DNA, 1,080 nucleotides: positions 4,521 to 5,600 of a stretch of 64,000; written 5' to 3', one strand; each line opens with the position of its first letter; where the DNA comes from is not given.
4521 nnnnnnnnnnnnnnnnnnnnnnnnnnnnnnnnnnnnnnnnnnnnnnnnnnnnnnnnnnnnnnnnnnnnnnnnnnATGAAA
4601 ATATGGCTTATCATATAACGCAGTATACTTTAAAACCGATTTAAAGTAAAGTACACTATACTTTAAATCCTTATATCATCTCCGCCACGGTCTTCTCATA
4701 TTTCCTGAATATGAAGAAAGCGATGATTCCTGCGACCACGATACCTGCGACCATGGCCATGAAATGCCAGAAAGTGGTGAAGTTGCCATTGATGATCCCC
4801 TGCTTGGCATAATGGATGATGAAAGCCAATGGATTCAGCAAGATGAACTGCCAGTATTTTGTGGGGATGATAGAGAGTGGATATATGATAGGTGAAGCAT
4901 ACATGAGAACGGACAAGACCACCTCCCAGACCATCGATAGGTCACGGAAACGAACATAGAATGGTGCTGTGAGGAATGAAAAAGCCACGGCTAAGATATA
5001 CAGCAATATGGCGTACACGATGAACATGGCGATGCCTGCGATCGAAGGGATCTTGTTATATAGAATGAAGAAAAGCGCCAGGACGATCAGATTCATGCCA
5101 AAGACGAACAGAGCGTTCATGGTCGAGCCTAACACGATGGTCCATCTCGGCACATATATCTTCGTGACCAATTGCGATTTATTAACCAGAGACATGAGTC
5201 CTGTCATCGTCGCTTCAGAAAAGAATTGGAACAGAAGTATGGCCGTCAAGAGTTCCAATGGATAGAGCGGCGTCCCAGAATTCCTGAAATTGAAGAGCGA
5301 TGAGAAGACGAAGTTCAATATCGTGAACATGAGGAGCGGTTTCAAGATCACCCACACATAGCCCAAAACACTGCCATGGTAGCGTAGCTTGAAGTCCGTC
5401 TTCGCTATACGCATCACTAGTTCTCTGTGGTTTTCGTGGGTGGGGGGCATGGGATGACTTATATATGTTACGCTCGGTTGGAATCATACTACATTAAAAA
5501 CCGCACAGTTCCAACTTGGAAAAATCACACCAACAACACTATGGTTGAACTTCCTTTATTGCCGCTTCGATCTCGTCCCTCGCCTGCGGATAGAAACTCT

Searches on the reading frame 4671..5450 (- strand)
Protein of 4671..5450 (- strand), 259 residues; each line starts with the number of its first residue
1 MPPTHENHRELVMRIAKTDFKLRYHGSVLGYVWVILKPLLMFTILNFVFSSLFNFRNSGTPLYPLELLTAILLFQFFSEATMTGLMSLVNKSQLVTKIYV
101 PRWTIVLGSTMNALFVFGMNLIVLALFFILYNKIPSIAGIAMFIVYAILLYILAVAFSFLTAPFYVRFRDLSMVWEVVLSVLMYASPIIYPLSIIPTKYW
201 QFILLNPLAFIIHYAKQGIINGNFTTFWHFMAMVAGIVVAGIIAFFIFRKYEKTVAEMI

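Call 7: search_protein_families(library=pfam, proteins=[window:4671-5450:-], max_evalue=0.01)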
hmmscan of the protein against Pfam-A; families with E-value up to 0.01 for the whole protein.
window:4671-5450:- (259 aa): 1 family
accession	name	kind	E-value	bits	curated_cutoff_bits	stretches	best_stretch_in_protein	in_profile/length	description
PF01061.29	ABC2_membrane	-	6.5e-13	49.1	26.9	1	13-213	4-204/211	ABC-2 type transporter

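Call 9: search_protein_families(library=ncbifam, proteins=[window:4671-5450:-], max_evalue=0.01)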
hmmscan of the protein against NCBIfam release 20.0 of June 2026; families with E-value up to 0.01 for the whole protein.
window:4671-5450:- (259 aa): 3 families
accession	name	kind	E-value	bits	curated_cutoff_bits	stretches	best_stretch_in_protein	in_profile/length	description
NF050109.1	galactan_ABC_perm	equivalog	4.8e-15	55.8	380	1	7-256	19-269/272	galactan export ABC transporter permease subunit Wzm/RfbD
NF050053.1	CapPschTportKpsM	equivalog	1.9e-06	28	300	1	11-247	8-246/257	capsule polysaccharide transporter KpsM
NF011648.0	PRK15066.1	subfamily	0.00016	21.3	225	1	100-249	101-250/257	ABC transporter permease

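Call 10: find_encoding_contigs(protein=window:4671-5450:-, flank=10000, max_places=10)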
Protein window:4671-5450:- (259 aa): 5 contigs read that carry it; 3 places shown.
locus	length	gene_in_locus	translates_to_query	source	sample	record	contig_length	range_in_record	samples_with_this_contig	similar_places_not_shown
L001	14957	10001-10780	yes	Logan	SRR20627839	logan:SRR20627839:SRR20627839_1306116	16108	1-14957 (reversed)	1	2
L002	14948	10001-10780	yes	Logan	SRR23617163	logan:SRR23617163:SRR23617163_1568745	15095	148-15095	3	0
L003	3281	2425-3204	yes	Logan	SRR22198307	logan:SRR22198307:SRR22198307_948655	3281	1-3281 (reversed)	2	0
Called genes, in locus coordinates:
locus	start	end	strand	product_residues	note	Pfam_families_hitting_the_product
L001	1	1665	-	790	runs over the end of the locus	PF13491:FtsK_4TM (weak), PF17854:FtsK_alpha, PF01580:FtsK_SpoIIIE, PF01935:DUF87 (faint), PF09397:FtsK_gamma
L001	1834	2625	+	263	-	-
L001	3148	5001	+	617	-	PF01471:PG_binding_1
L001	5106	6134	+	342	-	PF01471:PG_binding_1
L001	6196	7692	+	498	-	PF01471:PG_binding_1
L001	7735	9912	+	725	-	PF04932:Wzy_C, PF13181:TPR_8 (faint), PF13428:TPR_14 (faint), PF14559:TPR_19 (faint), PF13176:TPR_7 (faint)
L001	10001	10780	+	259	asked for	PF01061:ABC2_membrane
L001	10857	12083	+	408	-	PF13173:AAA_14, PF13635:DUF4143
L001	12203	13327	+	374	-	PF13173:AAA_14, PF13635:DUF4143, PF08279:HTH_11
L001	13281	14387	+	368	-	PF13310:Virulence_RhuM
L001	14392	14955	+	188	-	?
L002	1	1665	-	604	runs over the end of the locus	?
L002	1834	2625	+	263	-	-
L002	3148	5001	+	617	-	PF01471:PG_binding_1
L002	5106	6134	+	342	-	PF01471:PG_binding_1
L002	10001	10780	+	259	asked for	PF01061:ABC2_membrane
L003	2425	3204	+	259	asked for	PF01061:ABC2_membrane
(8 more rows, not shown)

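Call 14: find_homologous_proteins(query=window:4671-5450:-, max_evalue=1e-10)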
Query window:4671-5450:- (259 aa): 1628 proteins with E <= 1e-10 among 3221 candidates; the best 120 are listed.
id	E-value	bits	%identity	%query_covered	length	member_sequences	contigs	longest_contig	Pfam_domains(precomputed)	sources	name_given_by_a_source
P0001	2.2e-160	550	100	100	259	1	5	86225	PF01061.30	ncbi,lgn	-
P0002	7.6e-143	493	86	100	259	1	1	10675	PF01061.30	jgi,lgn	jgi:ABC-2 type transport system permease protein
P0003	3.6e-141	487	86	100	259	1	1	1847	PF01061.30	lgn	-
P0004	6.6e-141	486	85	100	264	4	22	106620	PF01061.30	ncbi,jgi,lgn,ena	-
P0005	8.0e-138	476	85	100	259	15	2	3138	PF01061.30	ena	-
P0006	1.1e-136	473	82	100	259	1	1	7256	PF01061.30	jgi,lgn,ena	-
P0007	9.1e-136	469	84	100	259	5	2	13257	PF01061.30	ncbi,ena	-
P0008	2.2e-135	468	82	100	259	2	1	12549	PF01061.30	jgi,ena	-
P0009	2.7e-134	465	80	100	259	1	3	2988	PF01061.30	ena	-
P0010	4.0e-134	464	80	100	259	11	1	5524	PF01061.30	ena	-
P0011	9.3e-133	460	80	100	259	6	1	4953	PF01061.30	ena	-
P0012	2.8e-132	458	81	100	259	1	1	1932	PF01061.30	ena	-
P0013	7.9e-132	457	81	100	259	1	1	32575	PF01061.30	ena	-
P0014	4.0e-131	454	79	100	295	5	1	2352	PF01061.30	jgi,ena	-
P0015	7.1e-131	453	80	100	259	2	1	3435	PF01061.30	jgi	jgi:ABC-2 type transport system permease protein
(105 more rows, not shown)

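Call 16: find_related_loci(query=A1, collection=genome_contigs, flank=10000)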
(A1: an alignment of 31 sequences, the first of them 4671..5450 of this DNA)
Query A1 (259 aa) in genome_contigs; peptide patterns used: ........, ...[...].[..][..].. (x = any residue, [..] = any of these).
201 stretches matched a pattern; 155 encode a relative of the query (tblastn E <= 1e-3); the best 80 are kept; 80 distinct loci.
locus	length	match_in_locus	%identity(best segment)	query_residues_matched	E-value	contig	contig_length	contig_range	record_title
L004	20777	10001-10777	85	1-259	5e-144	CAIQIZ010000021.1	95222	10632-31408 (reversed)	uncultured bacterium isolate AM-2014_bin-3837 genome assembly, contig: bin-3837:21/31, whole genome shotgun sequence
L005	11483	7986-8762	84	1-259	1e-139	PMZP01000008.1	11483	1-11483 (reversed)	MAG: Candidatus Taylorbacteria bacterium isolate fen_1323 73.20110800_E3D.67_contig_14172, whole genome shotgun sequence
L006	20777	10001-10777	82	1-259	5e-139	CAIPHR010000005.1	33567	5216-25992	uncultured bacterium isolate MJ-2014_bin-1666 genome assembly, contig: bin-1666:05/95, whole genome shotgun sequence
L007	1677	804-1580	76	1-259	5e-140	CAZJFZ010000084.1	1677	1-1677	MAG TPA_asm: uncultured Candidatus Saccharibacteria bacterium isolate SRP062349_co1_170 genome assembly, contig: NODE_48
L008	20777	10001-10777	77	1-259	9e-128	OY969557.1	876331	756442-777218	MAG: uncultured bacterium isolate MFD09286.bin.c.8 genome assembly, chromosome: 1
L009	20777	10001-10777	68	1-259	2e-122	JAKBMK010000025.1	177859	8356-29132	MAG: bacterium isolate FK3.bin58 NODE_87_length_177859_cov_1.853802, whole genome shotgun sequence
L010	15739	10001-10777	72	1-259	2e-120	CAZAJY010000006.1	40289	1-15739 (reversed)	MAG TPA_asm: uncultured Candidatus Saccharibacteria bacterium isolate SRP178699_co1_453 genome assembly, contig: NODE_92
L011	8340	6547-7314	70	4-259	4e-119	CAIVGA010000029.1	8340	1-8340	uncultured bacterium isolate AM-2014-D4_bin-189 genome assembly, contig: bin-189:29/67, whole genome shotgun sequence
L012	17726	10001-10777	68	1-259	2e-118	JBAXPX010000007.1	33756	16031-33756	MAG: bacterium isolate ELA542 MAG542_7, whole genome shotgun sequence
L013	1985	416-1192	67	1-259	3e-125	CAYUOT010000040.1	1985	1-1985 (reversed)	MAG TPA_asm: uncultured Candidatus Saccharibacteria bacterium isolate SRP192927_co4_916 genome assembly, contig: NODE_19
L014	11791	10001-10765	71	5-259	3e-117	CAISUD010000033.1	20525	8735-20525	uncultured bacterium isolate AlinenLipids_bin-8925 genome assembly, contig: bin-8925:33/64, whole genome shotgun sequenc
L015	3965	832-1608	69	1-259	5e-118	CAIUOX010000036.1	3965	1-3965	uncultured bacterium isolate AlinenLipids_bin-8985 genome assembly, contig: bin-8985:36/42, whole genome shotgun sequenc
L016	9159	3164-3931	66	4-259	2e-115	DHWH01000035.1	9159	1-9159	MAG TPA_asm: Patescibacteria group bacterium UBA5187 UBA5187_contig_9354, whole genome shotgun sequence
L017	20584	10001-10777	69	1-259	7e-114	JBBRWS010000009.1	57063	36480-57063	MAG: Candidatus Paceibacteria bacterium isolate La4_metabat2.065 La4_metabat2.065_K_1920833_L_57063_cov_53.9952, whole g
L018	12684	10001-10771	65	1-257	2e-113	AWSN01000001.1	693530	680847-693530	MAG: Parcubacteria bacterium RAAC4_OD1_1 O210_OD1C00001, whole genome shotgun sequence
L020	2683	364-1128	66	5-259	2e-114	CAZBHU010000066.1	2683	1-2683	MAG TPA_asm: uncultured Candidatus Saccharibacteria bacterium isolate SRP192927_co2_759 genome assembly, contig: NODE_10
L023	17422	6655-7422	61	4-259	6e-105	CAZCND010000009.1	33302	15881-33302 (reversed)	MAG TPA_asm: uncultured Candidatus Saccharibacteria bacterium isolate SRP192927_co3_354 genome assembly, contig: NODE_24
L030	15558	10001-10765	56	5-259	2e-94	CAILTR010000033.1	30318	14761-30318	uncultured bacterium isolate Kiruna_bin-03023 genome assembly, contig: bin-03023:033/120, whole genome shotgun sequence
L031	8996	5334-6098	58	5-259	2e-94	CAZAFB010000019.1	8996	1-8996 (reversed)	MAG TPA_asm: uncultured Bdellovibrionales bacterium isolate binchicken_co20_187 genome assembly, contig: NODE_13959_leng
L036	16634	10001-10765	56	5-259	9e-94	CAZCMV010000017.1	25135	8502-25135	MAG TPA_asm: uncultured Bdellovibrionales bacterium isolate SRP192927_co1_222 genome assembly, contig: NODE_3663_length_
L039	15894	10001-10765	55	5-259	7e-93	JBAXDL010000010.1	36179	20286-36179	MAG: bacterium isolate ELA218 MAG218_10, whole genome shotgun sequence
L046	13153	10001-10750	55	5-257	2e-91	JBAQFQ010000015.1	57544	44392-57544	MAG: Candidatus Moraniibacteriota bacterium isolate MFD12003_ilm_asm_bin19 k127_74404, whole genome shotgun sequence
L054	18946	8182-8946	55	5-259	1e-90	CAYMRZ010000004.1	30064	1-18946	MAG TPA_asm: uncultured Bdellovibrionales bacterium isolate SRP332253_co1_286 genome assembly, contig: NODE_2145_length_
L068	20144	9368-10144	56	1-259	5e-89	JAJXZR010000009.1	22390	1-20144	MAG: bacterium isolate BP7.bin63 NODE_3217_length_22390_cov_1.609082, whole genome shotgun sequence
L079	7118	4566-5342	52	1-259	4e-87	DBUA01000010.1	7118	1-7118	MAG TPA_asm: Candidatus Moranbacteria bacterium UBA1302 UBA1302_contig_37135, whole genome shotgun sequence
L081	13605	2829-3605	51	1-259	3e-87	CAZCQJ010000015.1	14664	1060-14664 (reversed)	MAG TPA_asm: uncultured Bdellovibrionales bacterium isolate SRP285395_co1_534 genome assembly, contig: NODE_6522_length_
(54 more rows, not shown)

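Call 39: search_protein_families(library=pfam, proteins=[L006:11147-12001:+, L006:12605-13276:+, L020:1202-2251:+, L023:7494-8099:+, L046:10888-11253:+, L068:11813-12502:+, L068:12496-12690:+, L079:6514-6984:+, L018:10789-11121:+, L006:12287-12529:+], max_evalue=0.01)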
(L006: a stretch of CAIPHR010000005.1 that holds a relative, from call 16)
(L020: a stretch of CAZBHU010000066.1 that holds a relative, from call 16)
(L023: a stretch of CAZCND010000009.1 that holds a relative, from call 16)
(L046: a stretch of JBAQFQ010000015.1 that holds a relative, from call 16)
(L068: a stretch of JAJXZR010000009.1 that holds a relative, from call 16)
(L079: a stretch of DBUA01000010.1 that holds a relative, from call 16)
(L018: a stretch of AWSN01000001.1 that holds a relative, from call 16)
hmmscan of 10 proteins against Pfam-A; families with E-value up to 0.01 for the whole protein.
L006:11147-12001:+ (284 aa): 0 families

L006:12605-13276:+ (223 aa): 1 family
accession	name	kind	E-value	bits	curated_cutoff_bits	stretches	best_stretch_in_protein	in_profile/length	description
PF12686.12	DUF3800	-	7.1e-14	53.2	21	1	3-187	1-148/149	Protein of unknown function (DUF3800)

L020:1202-2251:+ (349 aa): 5 families
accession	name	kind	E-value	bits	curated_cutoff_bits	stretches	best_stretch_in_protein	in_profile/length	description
PF02661.23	Fic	-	1.3e-17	64.8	24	1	107-216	2-93/93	Fic/DOC family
PF12840.13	HTH_20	-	0.00046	20.5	27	1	293-335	6-49/51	Helix-turn-helix domain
PF04545.22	Sigma70_r4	-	0.00065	19.6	24.1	1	289-327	5-43/50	Sigma-70, region 4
PF08281.18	Sigma70_r4_2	-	0.0043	17.1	25.7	1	289-327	11-49/54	Sigma-70, region 4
PF14394.12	DUF4423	-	0.0091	16.3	30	0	307-340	39-72/165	Domain of unknown function (DUF4423)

L023:7494-8099:+ (201 aa): 2 families
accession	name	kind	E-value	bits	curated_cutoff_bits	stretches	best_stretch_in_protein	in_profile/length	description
PF01936.24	NYN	-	3.7e-10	40.9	24.2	1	6-156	5-126/145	NYN domain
PF17999.7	PulA_N1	-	0.0093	17.2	27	0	63-117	9-62/85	Pullulanase N1-terminal domain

L046:10888-11253:+ (121 aa): 1 family
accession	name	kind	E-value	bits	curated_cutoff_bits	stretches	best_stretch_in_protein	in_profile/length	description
PF05635.17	23S_rRNA_IVP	-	4.3e-13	49.8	33.8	1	16-107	11-101/106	23S rRNA-intervening sequence protein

L068:11813-12502:+ (229 aa): 2 families
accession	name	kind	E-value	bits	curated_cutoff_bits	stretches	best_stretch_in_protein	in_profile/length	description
PF06414.18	Zeta_toxin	-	2.2e-37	128.9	22.3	1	29-196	8-188/199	Zeta toxin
PF13671.12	AAA_33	-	2.7e-08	34.7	27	1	39-154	2-119/143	AAA domain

L068:12496-12690:+ (64 aa): 0 families

L079:6514-6984:+ (156 aa): 1 family
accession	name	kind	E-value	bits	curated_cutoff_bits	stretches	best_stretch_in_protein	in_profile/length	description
PF02452.23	PemK_toxin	-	2.1e-09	38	23.1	1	53-142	4-99/109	PemK-like, MazF-like toxin of type II toxin-antitoxin system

L018:10789-11121:+ (110 aa): 1 family
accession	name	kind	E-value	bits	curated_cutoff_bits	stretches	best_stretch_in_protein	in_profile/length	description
PF13310.11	Virulence_RhuM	-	1.6e-13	51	33.7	1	65-106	1-42/252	Virulence protein RhuM family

L006:12287-12529:+ (80 aa): 0 families

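Call 40: search_protein_families(library=padloc, proteins=[L006:11147-12001:+, L006:12605-13276:+, L020:1202-2251:+, L023:7494-8099:+, L046:10888-11253:+, L068:11813-12502:+, L068:12496-12690:+, L079:6514-6984:+, L018:10789-11121:+, L008:10911-12107:+], max_evalue=0.001)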
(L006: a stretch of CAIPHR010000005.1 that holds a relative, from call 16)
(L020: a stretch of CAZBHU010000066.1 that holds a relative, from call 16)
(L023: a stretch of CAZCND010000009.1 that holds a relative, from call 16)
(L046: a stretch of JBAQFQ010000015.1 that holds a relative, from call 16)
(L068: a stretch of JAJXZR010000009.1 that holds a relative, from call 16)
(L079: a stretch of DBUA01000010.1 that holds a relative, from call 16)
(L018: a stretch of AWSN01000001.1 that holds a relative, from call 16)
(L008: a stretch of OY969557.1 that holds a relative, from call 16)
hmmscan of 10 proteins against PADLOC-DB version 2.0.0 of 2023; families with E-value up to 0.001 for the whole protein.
L006:11147-12001:+ (284 aa): 0 families

L006:12605-13276:+ (223 aa): 2 families
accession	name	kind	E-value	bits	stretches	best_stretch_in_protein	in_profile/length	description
PDLC04353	PDC-M04A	-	7.6e-08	30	1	3-197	6-193/232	-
PDLC02917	DUF3800_VII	-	0.00038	18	1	2-193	5-193/233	-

L020:1202-2251:+ (349 aa): 8 families
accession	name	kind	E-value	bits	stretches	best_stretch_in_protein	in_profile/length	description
PDLC03963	SoFic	-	1.7e-43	147.4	1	36-346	48-350/361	-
PDLC04836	PDC-S04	-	4e-21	73.3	1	52-252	30-217/244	-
PDLC04837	PDC-S04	-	1.8e-18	64.6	1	54-251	32-212/234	-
PDLC04966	PDC-S24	-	3.1e-17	60.6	1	82-247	210-368/497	-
PDLC04839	PDC-S04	-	6.5e-15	53.3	1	184-250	127-189/205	-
PDLC04840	PDC-S04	-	1.1e-14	52.8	1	46-247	10-199/227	-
PDLC04838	PDC-S04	-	2.8e-07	28.5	1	186-223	132-169/209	-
PDLC01438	Csa3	-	0.00088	17.4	0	275-335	143-190/305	"CAS-I,CAS-II,CAS-III,CAS-IV,CAS-V,CAS-VI; associated_signaling"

L023:7494-8099:+ (201 aa): 1 family
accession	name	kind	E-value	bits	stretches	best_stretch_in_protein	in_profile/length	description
PDLC01154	NYN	-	6.5e-07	27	1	109-157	231-279/310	"LabA-like protein, NYN family nuclease"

L046:10888-11253:+ (121 aa): 0 families

L068:11813-12502:+ (229 aa): 1 family
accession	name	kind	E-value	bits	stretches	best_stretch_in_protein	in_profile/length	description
PDLC04605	PDC-M37B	-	6e-05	20.3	1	15-63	284-331/518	-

L068:12496-12690:+ (64 aa): 0 families

L079:6514-6984:+ (156 aa): 0 families

L018:10789-11121:+ (110 aa): 38 families (the best 25 are shown)
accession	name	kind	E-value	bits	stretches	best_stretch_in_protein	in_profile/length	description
PDLC04854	PDC-S05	-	5e-43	145.2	1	4-106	1-103/212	-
PDLC04876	PDC-S05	-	8.2e-42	140.9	1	2-106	2-107/174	-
PDLC04872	PDC-S05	-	7.7e-41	137.4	1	3-106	3-104/152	-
PDLC04965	PDC-S23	-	1.7e-39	134.2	1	4-106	1-104/327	-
PDLC04851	PDC-S05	-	4.7e-39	132.4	1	4-106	7-109/342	-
PDLC04853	PDC-S05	-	3.3e-38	129.7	1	3-106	3-105/336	-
PDLC04964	PDC-S23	-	1.5e-37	127.6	1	4-106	1-103/331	-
PDLC04852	PDC-S05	-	2.1e-37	126.8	1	4-106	8-110/346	-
PDLC04858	PDC-S05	-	3.9e-36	121.8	1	4-106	1-101/138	-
PDLC04879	PDC-S05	-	2e-34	117.4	1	5-106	3-102/285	-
PDLC04868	PDC-S05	-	2.6e-34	116.8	1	3-106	3-105/335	-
PDLC04870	PDC-S05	-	3.6e-34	116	1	3-106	5-105/214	-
PDLC04963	PDC-S23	-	1.7e-32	111.1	1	7-106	2-96/312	-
PDLC04871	PDC-S05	-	1.4e-31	107.9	1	2-106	126-230/468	-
PDLC04885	PDC-S05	-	1.7e-31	106.7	1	1-105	1-105/110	-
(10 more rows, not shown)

L008:10911-12107:+ (398 aa): 10 families
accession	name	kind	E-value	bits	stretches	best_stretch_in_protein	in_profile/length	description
PDLC04787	PDC-S01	-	9.5e-67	223.6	1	2-347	10-350/412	-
PDLC04789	PDC-S01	-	6.6e-66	220.9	1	1-357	1-342/375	-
PDLC04790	PDC-S01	-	2.8e-57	192.3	1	2-373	11-387/422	-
PDLC04791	PDC-S01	-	1.2e-31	107.8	2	3-148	2-150/395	-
PDLC04786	PDC-S01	-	2.2e-30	103.8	1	1-356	1-387/439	-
PDLC04788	PDC-S01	-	4e-30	103.1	1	1-308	1-315/448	-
PDLC04792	PDC-S01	-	8.4e-28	95.1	1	3-367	2-399/452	-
PDLC04985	PDC-S27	-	1.1e-05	22.6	1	20-61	27-68/484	-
PDLC04140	mad8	-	1.3e-05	22.8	1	10-225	19-101/314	mads_8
PDLC04984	PDC-S27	-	0.00031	17.7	0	16-41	21-46/474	-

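Call 43: search_protein_families(library=pfam, alignment_id=A3, max_evalue=0.00001)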
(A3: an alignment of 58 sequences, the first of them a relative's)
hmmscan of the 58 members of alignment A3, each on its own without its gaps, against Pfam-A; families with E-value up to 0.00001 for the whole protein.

A. member 1, L032:11204-13879:+ (892 aa): 4 families
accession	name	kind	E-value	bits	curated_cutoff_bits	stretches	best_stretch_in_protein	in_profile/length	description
PF02450.21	LCAT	-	4.7e-13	49.6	21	1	264-424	53-203/392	Lecithin:cholesterol acyltransferase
PF07819.20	PGAP1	-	2.4e-07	31.2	24.3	1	308-369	67-134/233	PGAP1-like alpha/beta domain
PF01674.24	Lipase_2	-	6.7e-07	29.5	20.3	1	252-361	2-106/219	Lipase (class 2)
PF13229.12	Beta_helix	-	4.7e-06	26.7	25.9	1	91-201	37-149/158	Right handed beta helix region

B. families by the number of members that match (of 58 scanned): 33 families (the first 25 are shown)
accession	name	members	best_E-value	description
PF02450.21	LCAT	10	1.5e-17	Lecithin:cholesterol acyltransferase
PF07819.20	PGAP1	7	1.5e-08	PGAP1-like alpha/beta domain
PF24096.1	DUF7379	7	1.9e-08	Domain of unknown function (DUF7379)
PF13635.12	DUF4143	5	6e-41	Domain of unknown function (DUF4143)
PF13173.12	AAA_14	5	6.8e-31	AAA domain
PF01674.24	Lipase_2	5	9.5e-10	Lipase (class 2)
PF02089.21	Palm_thioest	5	9.3e-08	Palmitoyl protein thioesterase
PF05635.17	23S_rRNA_IVP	3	6.7e-32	23S rRNA-intervening sequence protein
PF20803.2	PaaX_M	3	5.2e-22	PaaX protein central Cas2-like domain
PF02366.24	PMT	3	5.6e-11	Dolichyl-phosphate-mannose-protein mannosyltransferase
PF13229.12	Beta_helix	3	8.8e-11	Right handed beta helix region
PF13401.12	AAA_22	2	3.4e-08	AAA domain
PF13231.12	PMT_2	2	1.1e-07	Dolichyl-phosphate-mannose-protein mannosyltransferase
PF18885.6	DUF5648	1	3.1e-89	Domain of unknown function (DUF5648)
PF03062.24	MBOAT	1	9.5e-29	MBOAT, membrane-bound O-acyltransferase family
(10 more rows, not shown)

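Call 72: find_encoding_contigs(protein=P0002, flank=8000, max_places=1)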
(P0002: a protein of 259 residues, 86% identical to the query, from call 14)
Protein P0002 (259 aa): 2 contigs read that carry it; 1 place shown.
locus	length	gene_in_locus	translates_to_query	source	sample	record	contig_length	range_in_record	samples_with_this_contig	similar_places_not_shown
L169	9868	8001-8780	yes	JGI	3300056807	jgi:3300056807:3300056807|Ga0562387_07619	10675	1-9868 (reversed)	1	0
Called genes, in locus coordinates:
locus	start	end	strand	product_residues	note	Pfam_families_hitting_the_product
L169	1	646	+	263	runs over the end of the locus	-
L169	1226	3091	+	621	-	PF01471:PG_binding_1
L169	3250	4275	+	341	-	PF01471:PG_binding_1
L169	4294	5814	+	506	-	PF01471:PG_binding_1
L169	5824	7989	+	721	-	PF04932:Wzy_C, PF13181:TPR_8 (faint), PF07721:TPR_4 (faint), PF12895:ANAPC3 (faint), PF13176:TPR_7 (faint), PF13428:TPR_14 (faint), PF13174:TPR_6 (faint), PF14559:TPR_19 (weak)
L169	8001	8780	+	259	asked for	PF01061:ABC2_membrane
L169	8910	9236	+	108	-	-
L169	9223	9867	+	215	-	?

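Call 73: find_encoding_contigs(protein=P0008, flank=8000, max_places=1)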
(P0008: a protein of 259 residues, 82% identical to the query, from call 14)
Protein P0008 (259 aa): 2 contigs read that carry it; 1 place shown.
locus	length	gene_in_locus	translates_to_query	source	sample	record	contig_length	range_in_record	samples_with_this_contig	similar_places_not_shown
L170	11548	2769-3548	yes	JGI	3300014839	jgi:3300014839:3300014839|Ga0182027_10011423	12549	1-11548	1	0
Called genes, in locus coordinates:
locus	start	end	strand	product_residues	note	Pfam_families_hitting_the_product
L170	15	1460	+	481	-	PF04932:Wzy_C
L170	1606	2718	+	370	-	PF13173:AAA_14, PF13635:DUF4143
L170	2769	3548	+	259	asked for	PF01061:ABC2_membrane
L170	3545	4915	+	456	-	PF00005:ABC_tran, PF13304:AAA_21 (faint), PF14524:Wzt_C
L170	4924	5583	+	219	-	PF13578:Methyltransf_24 (weak)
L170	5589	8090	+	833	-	PF13578:Methyltransf_24, PF21374:WsaF_N, PF22772:WsaF_C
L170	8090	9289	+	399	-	-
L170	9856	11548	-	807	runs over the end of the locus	PF09586:YfhO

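Call 74: find_encoding_contigs(protein=P0013, flank=8000, max_places=1)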
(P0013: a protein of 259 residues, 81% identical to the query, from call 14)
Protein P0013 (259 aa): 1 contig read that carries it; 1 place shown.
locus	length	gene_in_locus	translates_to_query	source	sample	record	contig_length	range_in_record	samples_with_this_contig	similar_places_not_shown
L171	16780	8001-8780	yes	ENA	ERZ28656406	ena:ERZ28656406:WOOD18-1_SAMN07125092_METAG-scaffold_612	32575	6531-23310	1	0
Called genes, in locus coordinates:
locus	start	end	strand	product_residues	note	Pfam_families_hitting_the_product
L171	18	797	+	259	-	-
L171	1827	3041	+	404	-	-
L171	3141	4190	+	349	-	PF01471:PG_binding_1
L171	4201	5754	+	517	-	-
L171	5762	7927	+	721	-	PF04932:Wzy_C, PF13181:TPR_8 (faint), PF13428:TPR_14 (faint), PF14559:TPR_19 (faint)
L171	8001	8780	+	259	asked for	PF01061:ABC2_membrane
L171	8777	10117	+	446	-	-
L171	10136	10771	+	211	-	PF05050:Methyltransf_21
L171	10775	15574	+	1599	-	PF00535:Glycos_transf_2, PF10111:Glyco_tranf_2_2, PF00535:Glycos_transf_2, PF13641:Glyco_tranf_2_3, PF00534:Glycos_transf_1, PF13692:Glyco_trans_1_4, PF00535:Glycos_transf_2, PF10111:Glyco_tranf_2_2, +5 more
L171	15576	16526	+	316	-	PF01370:Epimerase, PF02719:Polysacc_synt_2, PF04321:RmlD_sub_bind, PF05368:NmrA (weak), PF01073:3Beta_HSD, PF13460:NAD_binding_10, PF16363:GDP_Man_Dehyd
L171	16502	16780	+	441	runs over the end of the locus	-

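Call 75: search_protein_families(library=pfam, proteins=[L169:8910-9236:+, L169:9223-9867:+, L170:1606-2718:+, L006:11147-12001:+], max_evalue=0.01)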
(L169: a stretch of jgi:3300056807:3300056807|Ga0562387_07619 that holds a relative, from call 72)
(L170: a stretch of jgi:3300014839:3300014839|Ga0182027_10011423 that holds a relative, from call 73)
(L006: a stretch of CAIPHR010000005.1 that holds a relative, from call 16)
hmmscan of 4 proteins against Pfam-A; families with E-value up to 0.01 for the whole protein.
L169:8910-9236:+ (108 aa): 0 families

L169:9223-9867:+ (215 aa): 0 families

L170:1606-2718:+ (370 aa): 8 families
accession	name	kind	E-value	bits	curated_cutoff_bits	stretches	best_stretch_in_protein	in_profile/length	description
PF13635.12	DUF4143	-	5.8e-40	137.1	28.1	1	180-335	2-159/160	Domain of unknown function (DUF4143)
PF13173.12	AAA_14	-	1.3e-30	106.5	27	1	19-138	2-128/129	AAA domain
PF13401.12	AAA_22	-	0.00011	23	27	0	18-43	4-29/130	AAA domain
PF08279.18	HTH_11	-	0.00038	20.7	25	1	195-236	3-43/55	HTH domain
PF01637.24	ATPase_2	-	0.00046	20.5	33.2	1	17-67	18-68/225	ATPase domain predominantly from Archaea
PF20720.3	nSTAND3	-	0.00099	19.3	27.2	1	10-40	8-38/155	Novel STAND NTPase 3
PF13191.12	AAA_16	-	0.0074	17.2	32.6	0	20-45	25-51/167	AAA ATPase domain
PF05621.17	TniB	-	0.0091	15.9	22.4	0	10-41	24-57/189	Bacterial TniB protein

L006:11147-12001:+ (284 aa): 0 families
